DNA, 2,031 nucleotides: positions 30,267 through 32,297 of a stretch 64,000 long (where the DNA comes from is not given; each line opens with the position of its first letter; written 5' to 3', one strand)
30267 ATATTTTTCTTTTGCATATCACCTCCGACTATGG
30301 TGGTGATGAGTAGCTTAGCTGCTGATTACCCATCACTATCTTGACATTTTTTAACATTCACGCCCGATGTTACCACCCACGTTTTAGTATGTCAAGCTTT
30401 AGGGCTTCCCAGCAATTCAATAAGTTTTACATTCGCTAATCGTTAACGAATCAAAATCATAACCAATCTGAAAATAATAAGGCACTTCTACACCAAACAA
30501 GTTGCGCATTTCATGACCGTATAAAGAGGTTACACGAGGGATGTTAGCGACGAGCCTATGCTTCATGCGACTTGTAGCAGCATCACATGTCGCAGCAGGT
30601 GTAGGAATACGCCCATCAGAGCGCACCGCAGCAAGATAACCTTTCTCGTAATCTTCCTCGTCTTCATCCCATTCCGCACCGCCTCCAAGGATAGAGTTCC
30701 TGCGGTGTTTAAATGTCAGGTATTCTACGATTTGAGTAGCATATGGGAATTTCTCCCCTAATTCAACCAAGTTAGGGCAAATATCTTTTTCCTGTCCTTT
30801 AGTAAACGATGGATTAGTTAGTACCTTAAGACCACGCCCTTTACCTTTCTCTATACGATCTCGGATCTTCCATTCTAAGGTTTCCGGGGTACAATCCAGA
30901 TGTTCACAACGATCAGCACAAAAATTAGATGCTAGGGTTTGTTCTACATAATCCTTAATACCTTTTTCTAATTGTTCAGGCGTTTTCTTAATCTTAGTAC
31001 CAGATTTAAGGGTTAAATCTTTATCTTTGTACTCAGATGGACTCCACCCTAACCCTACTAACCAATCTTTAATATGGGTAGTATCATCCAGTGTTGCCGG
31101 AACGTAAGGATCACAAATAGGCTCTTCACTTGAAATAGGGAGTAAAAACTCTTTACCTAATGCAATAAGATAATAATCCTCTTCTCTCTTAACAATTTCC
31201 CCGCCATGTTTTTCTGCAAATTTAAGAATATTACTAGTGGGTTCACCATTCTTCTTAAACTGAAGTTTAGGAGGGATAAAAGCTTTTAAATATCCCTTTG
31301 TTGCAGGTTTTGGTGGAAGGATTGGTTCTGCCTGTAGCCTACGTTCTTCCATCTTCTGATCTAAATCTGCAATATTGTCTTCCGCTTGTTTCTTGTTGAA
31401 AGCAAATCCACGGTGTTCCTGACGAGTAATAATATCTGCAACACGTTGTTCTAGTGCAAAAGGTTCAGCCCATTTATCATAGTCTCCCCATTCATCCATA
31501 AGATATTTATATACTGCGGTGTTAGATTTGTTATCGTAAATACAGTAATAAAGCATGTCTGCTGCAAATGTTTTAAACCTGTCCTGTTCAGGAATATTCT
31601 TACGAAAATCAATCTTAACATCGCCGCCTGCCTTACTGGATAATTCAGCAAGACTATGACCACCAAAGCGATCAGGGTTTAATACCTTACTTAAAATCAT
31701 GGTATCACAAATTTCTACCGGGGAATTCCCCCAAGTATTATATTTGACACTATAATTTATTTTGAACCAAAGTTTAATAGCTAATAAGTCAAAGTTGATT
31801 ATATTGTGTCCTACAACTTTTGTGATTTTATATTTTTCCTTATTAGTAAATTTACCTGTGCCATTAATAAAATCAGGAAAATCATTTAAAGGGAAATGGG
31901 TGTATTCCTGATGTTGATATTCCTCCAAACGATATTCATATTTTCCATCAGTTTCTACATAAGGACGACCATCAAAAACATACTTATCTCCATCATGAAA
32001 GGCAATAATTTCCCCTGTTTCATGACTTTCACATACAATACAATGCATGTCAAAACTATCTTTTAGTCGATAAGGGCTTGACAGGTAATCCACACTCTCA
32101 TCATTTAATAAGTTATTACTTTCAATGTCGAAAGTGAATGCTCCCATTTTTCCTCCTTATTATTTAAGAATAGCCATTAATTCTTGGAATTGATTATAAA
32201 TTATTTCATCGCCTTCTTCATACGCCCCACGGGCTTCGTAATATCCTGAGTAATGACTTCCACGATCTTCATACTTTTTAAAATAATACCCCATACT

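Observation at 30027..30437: ORF-less group I intron splitting the family-A DNA polymerase gene at motif A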

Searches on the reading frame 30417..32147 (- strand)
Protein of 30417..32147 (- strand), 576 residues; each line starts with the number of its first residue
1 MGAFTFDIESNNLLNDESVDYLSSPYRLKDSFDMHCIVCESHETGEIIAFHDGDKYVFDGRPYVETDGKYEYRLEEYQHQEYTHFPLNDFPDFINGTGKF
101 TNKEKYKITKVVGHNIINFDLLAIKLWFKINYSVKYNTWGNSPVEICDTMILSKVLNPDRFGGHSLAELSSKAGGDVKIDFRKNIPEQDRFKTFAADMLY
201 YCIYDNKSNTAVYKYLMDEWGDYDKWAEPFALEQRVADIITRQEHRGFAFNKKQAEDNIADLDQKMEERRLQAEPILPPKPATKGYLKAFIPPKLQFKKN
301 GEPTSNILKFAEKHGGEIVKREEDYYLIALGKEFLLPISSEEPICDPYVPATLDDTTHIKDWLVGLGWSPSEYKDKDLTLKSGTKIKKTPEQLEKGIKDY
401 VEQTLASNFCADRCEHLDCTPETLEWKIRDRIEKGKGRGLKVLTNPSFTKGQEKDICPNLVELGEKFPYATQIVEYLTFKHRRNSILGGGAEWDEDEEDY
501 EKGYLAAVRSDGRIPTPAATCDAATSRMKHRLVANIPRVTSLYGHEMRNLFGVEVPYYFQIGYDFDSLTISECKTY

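Call 11: search_protein_families(library=pfam, proteins=[window:30417-32147:-], max_evalue=0.01)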
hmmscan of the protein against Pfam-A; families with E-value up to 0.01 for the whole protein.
window:30417-32147:- (576 aa): 1 family
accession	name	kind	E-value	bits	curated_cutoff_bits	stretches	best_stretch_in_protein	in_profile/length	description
PF01612.26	DNA_pol_A_exo1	-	0.0042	17.3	23.6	1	111-218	79-170/173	3'-5' exonuclease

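Call 33: find_encoding_contigs(protein=window:30417-32147:-, flank=4000, max_places=6)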
Protein window:30417-32147:- (576 aa): no gene with exactly this product is on record in the collection.
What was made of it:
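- Tried and rejected: An exact look-up of the 576-aa exon-1 ORF product in public assemblies found nothing on record (call 33).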
